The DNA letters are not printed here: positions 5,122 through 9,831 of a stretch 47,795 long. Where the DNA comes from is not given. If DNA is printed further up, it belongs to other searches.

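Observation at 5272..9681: One 1469-aa polypeptide fuses an exporter-type ABC-2 permease, both halves of an Opp/Dpp importer permease, and an extracytoplasmic PA/M28 domain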

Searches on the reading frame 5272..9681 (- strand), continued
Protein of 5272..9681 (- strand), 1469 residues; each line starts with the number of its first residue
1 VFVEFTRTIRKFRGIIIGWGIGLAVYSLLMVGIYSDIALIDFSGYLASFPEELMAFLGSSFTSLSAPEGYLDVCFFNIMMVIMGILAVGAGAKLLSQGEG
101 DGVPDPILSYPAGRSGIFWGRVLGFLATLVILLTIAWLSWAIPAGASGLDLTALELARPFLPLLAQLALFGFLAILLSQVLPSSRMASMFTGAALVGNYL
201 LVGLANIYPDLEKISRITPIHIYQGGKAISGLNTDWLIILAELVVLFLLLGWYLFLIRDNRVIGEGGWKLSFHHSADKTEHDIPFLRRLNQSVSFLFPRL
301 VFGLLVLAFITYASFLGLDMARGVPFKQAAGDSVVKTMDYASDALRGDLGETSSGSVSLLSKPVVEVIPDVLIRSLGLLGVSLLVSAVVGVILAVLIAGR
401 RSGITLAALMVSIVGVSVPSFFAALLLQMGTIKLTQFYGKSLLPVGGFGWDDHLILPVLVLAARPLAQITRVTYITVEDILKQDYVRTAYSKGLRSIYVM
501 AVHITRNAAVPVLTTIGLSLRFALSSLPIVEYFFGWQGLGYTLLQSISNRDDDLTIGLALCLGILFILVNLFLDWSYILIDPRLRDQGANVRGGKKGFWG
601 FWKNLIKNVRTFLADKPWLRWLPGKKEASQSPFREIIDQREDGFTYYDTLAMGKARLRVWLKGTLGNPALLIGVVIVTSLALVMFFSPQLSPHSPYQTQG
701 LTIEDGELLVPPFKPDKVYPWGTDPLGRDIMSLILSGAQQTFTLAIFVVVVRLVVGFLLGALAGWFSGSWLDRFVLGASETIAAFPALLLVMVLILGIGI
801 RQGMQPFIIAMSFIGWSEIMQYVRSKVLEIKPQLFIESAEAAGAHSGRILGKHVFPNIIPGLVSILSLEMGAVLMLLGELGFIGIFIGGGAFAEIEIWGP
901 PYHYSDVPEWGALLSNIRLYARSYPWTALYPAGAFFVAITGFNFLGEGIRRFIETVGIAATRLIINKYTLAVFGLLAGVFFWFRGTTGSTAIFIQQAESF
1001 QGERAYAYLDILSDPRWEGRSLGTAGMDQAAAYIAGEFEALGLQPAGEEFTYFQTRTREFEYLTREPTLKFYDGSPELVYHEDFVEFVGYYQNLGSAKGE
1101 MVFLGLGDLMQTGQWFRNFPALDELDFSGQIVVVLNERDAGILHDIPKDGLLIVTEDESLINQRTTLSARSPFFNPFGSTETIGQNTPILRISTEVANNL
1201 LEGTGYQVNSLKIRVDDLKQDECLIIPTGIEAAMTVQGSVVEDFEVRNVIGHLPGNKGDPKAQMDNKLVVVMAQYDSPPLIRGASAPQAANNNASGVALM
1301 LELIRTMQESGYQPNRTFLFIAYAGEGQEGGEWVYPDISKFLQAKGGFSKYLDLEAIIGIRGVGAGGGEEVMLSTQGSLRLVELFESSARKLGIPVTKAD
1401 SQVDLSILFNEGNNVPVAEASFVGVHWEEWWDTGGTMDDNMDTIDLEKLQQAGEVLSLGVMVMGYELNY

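Call 30: find_encoding_contigs(protein=P0098, flank=8000, max_places=1)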
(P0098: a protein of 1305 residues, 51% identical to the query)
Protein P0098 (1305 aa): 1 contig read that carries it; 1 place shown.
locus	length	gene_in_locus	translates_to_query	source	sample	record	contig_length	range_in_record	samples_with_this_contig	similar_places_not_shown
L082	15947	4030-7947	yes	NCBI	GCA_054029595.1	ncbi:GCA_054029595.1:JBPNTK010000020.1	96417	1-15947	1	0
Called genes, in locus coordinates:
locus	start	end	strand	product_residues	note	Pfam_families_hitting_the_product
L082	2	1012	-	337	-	?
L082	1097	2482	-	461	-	PF02056:Glyco_hydro_4, PF11975:Glyco_hydro_4C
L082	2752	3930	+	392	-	PF01676:Metalloenzyme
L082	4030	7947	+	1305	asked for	PF14559:TPR_19 (weak), PF00528:BPD_transp_1, PF04389:Peptidase_M28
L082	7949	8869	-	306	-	PF00126:HTH_1, PF03466:LysR_substrate, PF12849:PBP_like_2 (faint), PF12727:PBP_like (faint)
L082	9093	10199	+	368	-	PF14522:Cytochrome_C7 (faint), PF14537:Cytochrom_c3_2 (faint), PF22678:Cytochrom_c_NrfB-like (faint), PF09699:Paired_CXXCH_1 (weak)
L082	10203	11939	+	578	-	PF01292:Ni_hydr_CYTB, PF14522:Cytochrome_C7 (faint)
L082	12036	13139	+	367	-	PF00581:Rhodanese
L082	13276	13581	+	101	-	-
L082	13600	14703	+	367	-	PF14522:Cytochrome_C7 (faint)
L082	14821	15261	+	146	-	PF01475:FUR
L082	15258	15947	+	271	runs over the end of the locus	PF02463:SMC_N (weak), PF13555:AAA_29 (weak), PF00005:ABC_tran, PF01926:MMR_HSR1 (faint), PF13304:AAA_21 (weak)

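Call 35: predict_structure(alignment_id=A1)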
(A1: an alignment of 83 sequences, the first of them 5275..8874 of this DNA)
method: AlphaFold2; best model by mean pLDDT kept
length: 1200 residues; sequences in the alignment: 83
mean_pLDDT: 76.3   pTM: 0.53
mean pLDDT of the five models: 76.3, 75.9, 70.9, 70.4, 69.3
residues with pLDDT >= 90: 263; 70-90: 599; 50-70: 205; < 50: 133
segments of 3 or more residues with pLDDT < 50: 1-13, 180-182, 319-328, 352-362, 369-383, 528-532, 616-639, 641-643, 697-718, 1132-1148
pLDDT, mean of each block of 10 residues (from residue 1): 37 52 68 78 78 72 87 85 67 81 87 89 84 76 84 81 81 59 71 88 86 83 83 82 83 79 78 75 82 80 77 57 47 64 59 43 49 40 60 77 88 79 64 70 78 75 77 80 83 77 75 59 51 59 74 82 62 59 68 80 78 50 29 39 49 65 81 86 70 49 45 43 85 95 93 94 97 91 93 94 87 92 93 91 68 86 92 87 91 90 71 75 93 87 87 88 94 94 80 72 95 85 95 95 89 95 85 82 86 89 79 88 88 39 41 88 88 93 95 83
secondary structure, 60 per line:
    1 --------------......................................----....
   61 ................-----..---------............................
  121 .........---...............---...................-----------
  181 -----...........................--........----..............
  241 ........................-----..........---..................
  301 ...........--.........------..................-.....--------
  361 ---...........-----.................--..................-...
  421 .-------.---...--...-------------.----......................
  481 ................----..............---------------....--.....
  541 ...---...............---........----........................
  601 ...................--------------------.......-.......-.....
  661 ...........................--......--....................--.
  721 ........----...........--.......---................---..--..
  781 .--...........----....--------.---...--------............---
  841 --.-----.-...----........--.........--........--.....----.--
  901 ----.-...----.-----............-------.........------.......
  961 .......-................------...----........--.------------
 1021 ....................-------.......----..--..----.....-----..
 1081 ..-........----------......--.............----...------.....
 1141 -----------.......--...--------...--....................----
elements in order (helices of 4 or more, strands of 3 or more residues): H15-52 H57-76 H95-129 H133-147 H151-169 H186-212 H215-222 H227-264 H270-279 H283-311 H314-322 H329-346 H348-352 H364-374 H380-396 H399-416 H418-421 E433-435 E438-440 H461-496 H501-514 H530-533 H536-543 H547-561 H565-572 H577-619 H640-646 H648-654 H656-687 H690-695 H698-717 H720-728 H733-743 H746-751 H756-771 E784-794 E799-802 E815-817 E826-837 E858-865 H868-876 E879-886 H889-893 E920-924 H925-931 H939-947 E954-967 E969-984 E998-1005 H1021-1040 E1048-1054 H1069-1073 H1079-1082 E1084-1091 E1102-1107 H1110-1122 E1127-1129 H1136-1140 E1152-1158 H1177-1196
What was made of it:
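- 7702..7911 (-): Cytoplasmic linker between OppB' and OppC' (aa 591-660), poorly conserved and basic. AlphaFold pLDDT is low there (call 35).
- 6724..6807 (-): Extra transmembrane helix (aa about 963-986) that carries the chain to the outside. Helix at model residues 698-717, i.e. aa 967-986 (call 35).
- On Transferrin receptor / GCPII subfamily (M28B): The chain ends with the last M28 helix (model residues 1177-1196 of 1200; call 35).
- Closest known: Transferrin receptor, a non-catalytic M28B family member. Different: Here the chain ends with the M28 fold (call 35) and is anchored C-terminally to a transporter.
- Checked: The AlphaFold model has a helix at 967-986 followed by an alpha/beta ectodomain (call 35).
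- The overall model has pTM of only 0.53 (call 35), and I could not inspect how the domains pack.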

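Call 38: fold_search(model_id=the predicted structure, library=pdb)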
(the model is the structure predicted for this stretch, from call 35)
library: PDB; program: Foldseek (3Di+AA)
matches with E <= 10: 498; with E <= 0.001: 104
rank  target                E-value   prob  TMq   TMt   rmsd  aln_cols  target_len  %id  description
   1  2ek8                  2.3e-16  1.00  0.26  0.68   6.4       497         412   18  Aminopeptidase from Aneurinibacillus sp. strain AM-1 (released 2008-03-25)
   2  8acg_B                2.4e-16  1.00  0.22  0.48   9.7       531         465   14  Structure of Pseudomonas aeruginosa aminopeptidase, PaAP_T E340A mutant (released 2023-07-12)
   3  8ac9_A                2.7e-16  1.00  0.22  0.49   9.8       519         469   15  Structure of Pseudomonas aeruginosa aminopeptidase, PaAP_T (released 2023-07-12)
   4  8ac7_A                3.1e-16  1.00  0.26  0.57   7.7       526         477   15  Structure of Pseudomonas aeruginosa aminopeptidase, PaAP (released 2023-07-12)
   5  8acr                  3.3e-16  1.00  0.26  0.56   7.8       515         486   15  Structure of Pseudomonas aeruginosa aminopeptidase, PaAP (released 2023-07-12)
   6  8acg_A                8.5e-16  1.00  0.22  0.46   9.9       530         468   14  Structure of Pseudomonas aeruginosa aminopeptidase, PaAP_T E340A mutant (released 2023-07-12)
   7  8acg_C                9.2e-16  1.00  0.22  0.48   9.2       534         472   14  Structure of Pseudomonas aeruginosa aminopeptidase, PaAP_T E340A mutant (released 2023-07-12)
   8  8acg_E                9.2e-16  1.00  0.23  0.48   9.6       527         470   15  Structure of Pseudomonas aeruginosa aminopeptidase, PaAP_T E340A mutant (released 2023-07-12)
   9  7zqs_B                9.6e-16  1.00  0.27  0.48   7.6       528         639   16  Cryo-EM Structure of Human Transferrin Receptor 1 bound to DNA Aptamer (released 2022-08-17)
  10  1cx8_A                1.2e-15  1.00  0.27  0.46   8.5       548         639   17  CRYSTAL STRUCTURE OF THE ECTODOMAIN OF HUMAN TRANSFERRIN RECEPTOR (released 1999-09-09)
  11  6okd_B                1.3e-15  1.00  0.28  0.49   7.7       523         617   15  Crystal Structure of human transferrin receptor in complex with a cystine-dense peptide (released 2020-04-15)
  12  6wrw_B                1.9e-15  1.00  0.27  0.47   7.8       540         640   16  Crystal structure of computationally designed protein 2DS25.5 in complex with the human Transferrin receptor ectodomai (released 2021-04-28)
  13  8acg_F                2.0e-15  1.00  0.22  0.48   9.8       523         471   14  Structure of Pseudomonas aeruginosa aminopeptidase, PaAP_T E340A mutant (released 2023-07-12)
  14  8acg_D                2.6e-15  1.00  0.22  0.46  10.2       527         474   15  Structure of Pseudomonas aeruginosa aminopeptidase, PaAP_T E340A mutant (released 2023-07-12)
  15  6okd_A                3.1e-15  1.00  0.28  0.50   7.6       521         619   16  Crystal Structure of human transferrin receptor in complex with a cystine-dense peptide (released 2020-04-15)
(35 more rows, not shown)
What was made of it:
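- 7912..8796 (-): OppB-like permease module (aa 296-590), including the EAA loop at aa 478-512 (8146-8250). Foldseek matches DppB/OppB chains (call 38).
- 6808..7701 (-): OppC-like permease module (aa 661-958), including the EAA loop at aa 826-860 (7102-7206). Foldseek matches DppC/OppC chains (call 38).
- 5275..6723 (-): Extracytoplasmic PA-domain-containing M28 fold (aa 987-1469), catalytically degenerate. Foldseek matches 2EK8, PaAP, BSAP, TfR1 and GCPII (call 38).
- On Peptidase family M28 (active di-zinc aminopeptidase): Foldseek matches 2EK8, PaAP and BSAP (call 38).
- On PA (protease-associated) domain: The roughly 155-aa beta-rich insert (aa about 1086-1240) aligns with PA-containing M28 structures over about 500 columns (calls 35, 38).
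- Closest known: PA-domain M28 aminopeptidases. Same: Foldseek E is about 1e-16 and the TM-score normalised to the target is up to 0.68 (call 38).
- Closest known: Transferrin receptor, a non-catalytic M28B family member. Same: It is among the top Foldseek hits (call 38).
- Checked: It matches the membrane part to the DppB/DppC and OppB/OppC cryo-EM chains, with E about 1e-9 (call 38).
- Foldseek matches the Dpp/Opp permease chains (call 38).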

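Call 54: find_encoding_contigs(protein=P0002, flank=10000, max_places=1)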
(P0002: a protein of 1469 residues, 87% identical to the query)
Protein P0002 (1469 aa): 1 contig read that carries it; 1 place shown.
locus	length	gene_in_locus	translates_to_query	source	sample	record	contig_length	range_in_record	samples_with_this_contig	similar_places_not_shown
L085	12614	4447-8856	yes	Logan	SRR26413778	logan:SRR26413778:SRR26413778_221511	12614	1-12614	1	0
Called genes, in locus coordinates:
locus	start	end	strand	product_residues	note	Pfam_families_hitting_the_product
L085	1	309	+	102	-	?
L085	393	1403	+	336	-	PF19300:BPD_transp_1_N, PF00528:BPD_transp_1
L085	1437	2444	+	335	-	PF12911:OppC_N, PF00528:BPD_transp_1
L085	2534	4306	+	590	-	-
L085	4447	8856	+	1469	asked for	PF12679:ABC2_membrane_2, PF00528:BPD_transp_1, PF04389:Peptidase_M28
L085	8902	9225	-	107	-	-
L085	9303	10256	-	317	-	PF00493:MCM (faint), PF20030:bpMoxR, PF00004:AAA, PF07726:AAA_3, PF07728:AAA_5, PF17863:AAA_lid_2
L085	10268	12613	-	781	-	?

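Call 73: search_protein_families(library=pfam, proteins=[P0075], max_evalue=0.001)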
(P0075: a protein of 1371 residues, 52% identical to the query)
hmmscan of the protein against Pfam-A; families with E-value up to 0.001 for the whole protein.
P0075 (1371 aa): 4 families
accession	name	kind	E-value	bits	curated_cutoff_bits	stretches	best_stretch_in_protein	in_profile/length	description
PF00528.27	BPD_transp_1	-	4.6e-48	163.8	26.4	2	295-490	1-182/184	Binding-protein-dependent transport system inner membrane component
PF04389.22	Peptidase_M28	-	5.9e-10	39.6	21.3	1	1163-1359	11-190/193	Peptidase family M28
PF07719.23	TPR_2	-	2.3e-05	24.6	27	0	12-44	2-34/34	Tetratricopeptide repeat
PF13431.12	TPR_17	-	0.00037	21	24.4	0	120-140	3-23/34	Tetratricopeptide repeat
